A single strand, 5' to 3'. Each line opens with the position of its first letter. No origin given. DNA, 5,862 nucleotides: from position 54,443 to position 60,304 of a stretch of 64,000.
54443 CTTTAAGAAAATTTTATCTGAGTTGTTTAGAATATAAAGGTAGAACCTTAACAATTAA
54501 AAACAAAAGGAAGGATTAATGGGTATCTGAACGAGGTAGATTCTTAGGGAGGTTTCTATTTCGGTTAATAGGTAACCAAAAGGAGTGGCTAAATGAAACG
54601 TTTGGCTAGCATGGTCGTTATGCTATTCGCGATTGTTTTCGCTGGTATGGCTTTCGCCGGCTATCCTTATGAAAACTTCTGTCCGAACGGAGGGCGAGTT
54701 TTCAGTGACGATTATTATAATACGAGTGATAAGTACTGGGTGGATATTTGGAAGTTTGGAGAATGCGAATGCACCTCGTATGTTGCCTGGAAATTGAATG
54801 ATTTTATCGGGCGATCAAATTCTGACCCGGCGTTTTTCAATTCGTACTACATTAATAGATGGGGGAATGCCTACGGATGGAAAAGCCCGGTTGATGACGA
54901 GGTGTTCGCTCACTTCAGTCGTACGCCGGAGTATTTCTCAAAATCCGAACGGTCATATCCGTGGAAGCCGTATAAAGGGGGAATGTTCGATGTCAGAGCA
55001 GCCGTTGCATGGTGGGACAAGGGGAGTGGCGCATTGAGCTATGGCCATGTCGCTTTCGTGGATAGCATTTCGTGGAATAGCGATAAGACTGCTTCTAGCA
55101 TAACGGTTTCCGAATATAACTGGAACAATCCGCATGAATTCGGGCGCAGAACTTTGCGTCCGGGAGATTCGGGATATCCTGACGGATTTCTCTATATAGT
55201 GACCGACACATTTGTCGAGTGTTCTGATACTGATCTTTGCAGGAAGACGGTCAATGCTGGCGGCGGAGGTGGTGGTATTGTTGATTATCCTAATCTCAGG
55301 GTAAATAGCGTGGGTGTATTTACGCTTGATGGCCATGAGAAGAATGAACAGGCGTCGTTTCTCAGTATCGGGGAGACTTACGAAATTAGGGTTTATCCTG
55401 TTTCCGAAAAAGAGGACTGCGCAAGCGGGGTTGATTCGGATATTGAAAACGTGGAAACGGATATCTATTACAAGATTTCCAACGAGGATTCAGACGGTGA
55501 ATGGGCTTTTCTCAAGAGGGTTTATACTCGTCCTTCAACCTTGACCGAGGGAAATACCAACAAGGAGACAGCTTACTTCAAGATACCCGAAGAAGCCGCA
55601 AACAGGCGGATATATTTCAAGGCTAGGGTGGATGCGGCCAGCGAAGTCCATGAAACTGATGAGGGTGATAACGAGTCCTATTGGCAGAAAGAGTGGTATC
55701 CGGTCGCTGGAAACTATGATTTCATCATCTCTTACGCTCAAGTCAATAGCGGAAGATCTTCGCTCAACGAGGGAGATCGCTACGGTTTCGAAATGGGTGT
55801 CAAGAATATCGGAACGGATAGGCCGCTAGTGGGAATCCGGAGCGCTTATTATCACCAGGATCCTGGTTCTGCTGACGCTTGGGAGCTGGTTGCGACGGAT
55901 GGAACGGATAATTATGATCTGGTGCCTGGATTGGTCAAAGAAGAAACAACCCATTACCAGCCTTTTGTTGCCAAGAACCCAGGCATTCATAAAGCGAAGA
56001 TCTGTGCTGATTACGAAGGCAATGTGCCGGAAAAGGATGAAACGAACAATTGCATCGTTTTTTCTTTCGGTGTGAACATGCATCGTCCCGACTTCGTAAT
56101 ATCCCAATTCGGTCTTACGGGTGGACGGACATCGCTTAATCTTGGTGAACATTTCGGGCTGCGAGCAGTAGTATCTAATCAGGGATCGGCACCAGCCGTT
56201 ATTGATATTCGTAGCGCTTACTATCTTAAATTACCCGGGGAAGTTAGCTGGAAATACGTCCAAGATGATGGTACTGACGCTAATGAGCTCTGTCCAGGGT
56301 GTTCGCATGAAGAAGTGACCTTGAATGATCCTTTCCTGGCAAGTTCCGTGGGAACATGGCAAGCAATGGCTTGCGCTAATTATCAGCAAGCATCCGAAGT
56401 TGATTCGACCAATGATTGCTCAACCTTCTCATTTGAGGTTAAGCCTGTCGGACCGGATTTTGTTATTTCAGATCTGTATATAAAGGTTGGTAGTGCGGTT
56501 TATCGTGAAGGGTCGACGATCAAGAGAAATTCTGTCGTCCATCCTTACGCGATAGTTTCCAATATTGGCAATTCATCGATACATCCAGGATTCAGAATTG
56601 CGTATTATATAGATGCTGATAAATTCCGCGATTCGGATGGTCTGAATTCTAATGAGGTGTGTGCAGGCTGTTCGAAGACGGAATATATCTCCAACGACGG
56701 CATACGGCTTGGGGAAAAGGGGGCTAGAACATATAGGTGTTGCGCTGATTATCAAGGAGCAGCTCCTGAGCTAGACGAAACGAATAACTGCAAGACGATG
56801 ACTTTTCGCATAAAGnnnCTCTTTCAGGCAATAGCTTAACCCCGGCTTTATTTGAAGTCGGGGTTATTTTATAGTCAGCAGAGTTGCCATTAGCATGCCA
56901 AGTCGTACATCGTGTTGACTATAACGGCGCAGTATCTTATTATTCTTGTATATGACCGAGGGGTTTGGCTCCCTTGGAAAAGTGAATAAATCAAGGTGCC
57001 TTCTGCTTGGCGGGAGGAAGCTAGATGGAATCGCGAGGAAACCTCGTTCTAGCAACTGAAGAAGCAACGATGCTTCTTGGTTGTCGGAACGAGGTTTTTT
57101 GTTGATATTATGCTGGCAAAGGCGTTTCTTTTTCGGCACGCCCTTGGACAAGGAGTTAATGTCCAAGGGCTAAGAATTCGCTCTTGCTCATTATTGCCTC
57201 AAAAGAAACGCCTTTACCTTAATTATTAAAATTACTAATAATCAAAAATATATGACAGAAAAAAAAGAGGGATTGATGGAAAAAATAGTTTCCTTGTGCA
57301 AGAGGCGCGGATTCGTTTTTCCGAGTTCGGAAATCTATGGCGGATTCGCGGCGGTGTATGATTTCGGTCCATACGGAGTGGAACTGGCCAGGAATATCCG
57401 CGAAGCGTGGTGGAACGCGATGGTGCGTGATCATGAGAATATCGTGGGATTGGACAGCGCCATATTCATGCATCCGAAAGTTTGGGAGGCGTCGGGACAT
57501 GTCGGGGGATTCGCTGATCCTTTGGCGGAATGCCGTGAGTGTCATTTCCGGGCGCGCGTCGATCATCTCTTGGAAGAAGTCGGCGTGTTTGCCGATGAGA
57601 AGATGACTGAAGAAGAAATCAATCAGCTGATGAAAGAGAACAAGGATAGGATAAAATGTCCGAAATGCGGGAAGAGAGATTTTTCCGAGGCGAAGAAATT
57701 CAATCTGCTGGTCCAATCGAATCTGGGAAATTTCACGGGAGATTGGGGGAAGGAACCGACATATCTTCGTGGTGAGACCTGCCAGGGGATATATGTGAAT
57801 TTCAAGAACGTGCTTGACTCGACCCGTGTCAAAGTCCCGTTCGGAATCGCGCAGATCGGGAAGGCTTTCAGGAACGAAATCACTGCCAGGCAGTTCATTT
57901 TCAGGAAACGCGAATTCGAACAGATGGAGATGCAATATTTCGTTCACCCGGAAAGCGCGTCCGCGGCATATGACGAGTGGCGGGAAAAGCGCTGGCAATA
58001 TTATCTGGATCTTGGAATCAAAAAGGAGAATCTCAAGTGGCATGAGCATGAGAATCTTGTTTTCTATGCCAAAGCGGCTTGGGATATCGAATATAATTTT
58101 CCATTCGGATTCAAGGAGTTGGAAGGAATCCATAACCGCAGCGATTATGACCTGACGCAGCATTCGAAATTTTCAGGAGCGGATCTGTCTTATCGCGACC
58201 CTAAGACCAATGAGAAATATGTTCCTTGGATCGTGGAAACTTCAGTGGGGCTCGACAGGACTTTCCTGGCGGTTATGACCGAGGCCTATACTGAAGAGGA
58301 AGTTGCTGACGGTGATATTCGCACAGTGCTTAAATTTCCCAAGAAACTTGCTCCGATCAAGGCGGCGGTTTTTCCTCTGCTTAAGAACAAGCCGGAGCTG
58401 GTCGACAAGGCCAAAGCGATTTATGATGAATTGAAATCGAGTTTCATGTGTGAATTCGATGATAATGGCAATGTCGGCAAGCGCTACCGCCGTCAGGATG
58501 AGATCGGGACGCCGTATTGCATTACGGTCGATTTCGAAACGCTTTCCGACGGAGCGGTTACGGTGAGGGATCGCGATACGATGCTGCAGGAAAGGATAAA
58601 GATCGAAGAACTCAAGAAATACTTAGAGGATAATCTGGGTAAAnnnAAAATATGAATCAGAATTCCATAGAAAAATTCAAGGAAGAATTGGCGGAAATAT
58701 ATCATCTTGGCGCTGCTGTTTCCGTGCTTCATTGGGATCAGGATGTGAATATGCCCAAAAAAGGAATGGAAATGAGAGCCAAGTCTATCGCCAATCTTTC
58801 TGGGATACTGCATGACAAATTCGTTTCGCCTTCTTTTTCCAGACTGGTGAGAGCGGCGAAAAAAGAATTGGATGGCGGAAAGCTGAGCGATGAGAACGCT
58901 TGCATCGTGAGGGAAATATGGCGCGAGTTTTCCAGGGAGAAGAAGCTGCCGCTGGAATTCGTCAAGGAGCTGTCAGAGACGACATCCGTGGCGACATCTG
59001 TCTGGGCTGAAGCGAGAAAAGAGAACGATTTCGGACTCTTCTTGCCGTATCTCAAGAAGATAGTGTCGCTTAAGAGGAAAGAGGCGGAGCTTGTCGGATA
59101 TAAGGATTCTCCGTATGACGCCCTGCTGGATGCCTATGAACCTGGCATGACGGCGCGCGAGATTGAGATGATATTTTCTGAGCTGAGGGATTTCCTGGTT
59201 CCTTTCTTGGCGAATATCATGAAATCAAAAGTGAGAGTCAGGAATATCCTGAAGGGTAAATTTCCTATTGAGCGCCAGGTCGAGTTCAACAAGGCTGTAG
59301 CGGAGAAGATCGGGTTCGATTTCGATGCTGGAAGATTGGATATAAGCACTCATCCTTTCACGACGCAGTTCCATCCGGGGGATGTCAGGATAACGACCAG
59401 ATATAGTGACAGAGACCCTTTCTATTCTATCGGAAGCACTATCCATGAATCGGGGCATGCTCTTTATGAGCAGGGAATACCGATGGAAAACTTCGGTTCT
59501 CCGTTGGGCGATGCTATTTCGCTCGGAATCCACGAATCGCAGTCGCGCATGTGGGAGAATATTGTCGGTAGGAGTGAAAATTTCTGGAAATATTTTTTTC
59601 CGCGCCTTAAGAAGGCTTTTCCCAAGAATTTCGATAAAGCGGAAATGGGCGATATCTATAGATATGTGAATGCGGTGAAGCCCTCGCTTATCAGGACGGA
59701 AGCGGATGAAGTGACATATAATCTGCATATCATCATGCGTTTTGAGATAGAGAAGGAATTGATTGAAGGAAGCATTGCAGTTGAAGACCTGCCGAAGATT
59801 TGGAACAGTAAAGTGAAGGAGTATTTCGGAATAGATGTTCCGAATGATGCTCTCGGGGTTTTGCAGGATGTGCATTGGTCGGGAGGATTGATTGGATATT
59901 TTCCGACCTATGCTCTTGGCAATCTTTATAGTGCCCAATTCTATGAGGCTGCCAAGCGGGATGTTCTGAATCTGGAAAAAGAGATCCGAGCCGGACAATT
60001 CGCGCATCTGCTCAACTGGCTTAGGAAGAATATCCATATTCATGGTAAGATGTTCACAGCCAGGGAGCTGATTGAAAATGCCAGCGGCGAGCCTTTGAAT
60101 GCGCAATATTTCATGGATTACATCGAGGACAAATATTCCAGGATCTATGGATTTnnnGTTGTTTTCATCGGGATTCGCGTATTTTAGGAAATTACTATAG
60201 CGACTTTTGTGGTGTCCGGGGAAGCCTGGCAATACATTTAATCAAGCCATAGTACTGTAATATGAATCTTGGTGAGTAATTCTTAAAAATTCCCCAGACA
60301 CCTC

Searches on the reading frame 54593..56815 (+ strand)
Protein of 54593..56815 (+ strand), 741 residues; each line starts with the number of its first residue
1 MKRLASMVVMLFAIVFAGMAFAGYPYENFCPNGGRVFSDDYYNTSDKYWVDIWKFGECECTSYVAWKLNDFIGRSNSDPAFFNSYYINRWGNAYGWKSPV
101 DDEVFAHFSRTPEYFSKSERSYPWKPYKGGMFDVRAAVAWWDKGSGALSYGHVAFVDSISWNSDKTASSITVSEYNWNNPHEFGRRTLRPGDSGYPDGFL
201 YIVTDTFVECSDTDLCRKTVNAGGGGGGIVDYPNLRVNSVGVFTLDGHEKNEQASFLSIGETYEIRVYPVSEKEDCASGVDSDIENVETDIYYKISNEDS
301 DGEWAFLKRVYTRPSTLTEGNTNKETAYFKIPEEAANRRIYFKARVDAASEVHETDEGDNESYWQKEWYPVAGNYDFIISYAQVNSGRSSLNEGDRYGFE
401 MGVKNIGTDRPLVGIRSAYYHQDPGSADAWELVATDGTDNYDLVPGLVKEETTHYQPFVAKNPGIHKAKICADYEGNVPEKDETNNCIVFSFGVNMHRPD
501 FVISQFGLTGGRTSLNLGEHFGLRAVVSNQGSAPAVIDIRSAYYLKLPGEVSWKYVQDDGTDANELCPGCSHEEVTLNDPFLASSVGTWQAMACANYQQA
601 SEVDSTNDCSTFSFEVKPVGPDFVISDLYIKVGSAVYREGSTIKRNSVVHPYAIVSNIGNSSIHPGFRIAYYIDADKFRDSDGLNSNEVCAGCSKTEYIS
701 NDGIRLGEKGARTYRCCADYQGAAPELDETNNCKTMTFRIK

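Call 85: search_protein_families(library=pfam, proteins=[window:54593-56815:+], max_evalue=0.0001)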
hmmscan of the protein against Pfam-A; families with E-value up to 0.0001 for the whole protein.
window:54593-56815:+ (741 aa): 2 families
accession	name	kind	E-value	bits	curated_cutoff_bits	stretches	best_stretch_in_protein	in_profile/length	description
PF07705.17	CARDB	-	7.4e-20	71.5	22.7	2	640-735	12-100/101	CARDB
PF05257.22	CHAP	-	5.7e-09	36.8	26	1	59-176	10-81/81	CHAP domain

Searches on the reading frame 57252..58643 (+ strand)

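Call 85: search_protein_families(library=pfam, proteins=[window:57252-58643:+], max_evalue=0.0001)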
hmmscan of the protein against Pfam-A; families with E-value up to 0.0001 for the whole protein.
window:57252-58643:+ (464 aa): 2 families
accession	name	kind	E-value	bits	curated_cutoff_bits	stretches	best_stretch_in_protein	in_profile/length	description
PF03129.25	HGTP_anticodon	-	1.8e-23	83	21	1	370-460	1-93/94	Anticodon binding domain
PF00587.30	tRNA-synt_2b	-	2.7e-14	54.1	29.3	1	167-342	8-176/179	tRNA synthetase class II core domain (G, H, P, S and T)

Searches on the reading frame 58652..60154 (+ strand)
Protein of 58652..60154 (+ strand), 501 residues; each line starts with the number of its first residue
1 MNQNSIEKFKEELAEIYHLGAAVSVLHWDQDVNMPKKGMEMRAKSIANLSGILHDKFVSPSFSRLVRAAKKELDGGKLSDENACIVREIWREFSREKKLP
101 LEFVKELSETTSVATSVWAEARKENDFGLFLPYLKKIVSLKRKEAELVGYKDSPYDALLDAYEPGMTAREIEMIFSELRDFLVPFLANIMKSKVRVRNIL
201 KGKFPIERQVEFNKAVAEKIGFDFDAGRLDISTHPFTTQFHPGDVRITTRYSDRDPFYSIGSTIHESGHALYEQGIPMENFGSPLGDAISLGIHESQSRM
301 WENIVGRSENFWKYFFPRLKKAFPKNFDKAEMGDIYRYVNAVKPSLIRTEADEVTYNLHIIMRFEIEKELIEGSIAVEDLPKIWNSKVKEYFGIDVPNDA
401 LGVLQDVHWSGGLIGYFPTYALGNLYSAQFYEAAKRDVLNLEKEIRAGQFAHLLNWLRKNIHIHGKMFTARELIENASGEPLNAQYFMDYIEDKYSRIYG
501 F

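Call 85: search_protein_families(library=pfam, proteins=[window:58652-60154:+], max_evalue=0.0001)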
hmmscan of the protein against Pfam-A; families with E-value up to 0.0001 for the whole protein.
window:58652-60154:+ (501 aa): 1 family
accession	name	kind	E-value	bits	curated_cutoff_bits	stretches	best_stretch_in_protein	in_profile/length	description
PF02074.21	Peptidase_M32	-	1.2e-185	618.3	25.1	1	9-495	2-489/489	Carboxypeptidase Taq (M32) metallopeptidase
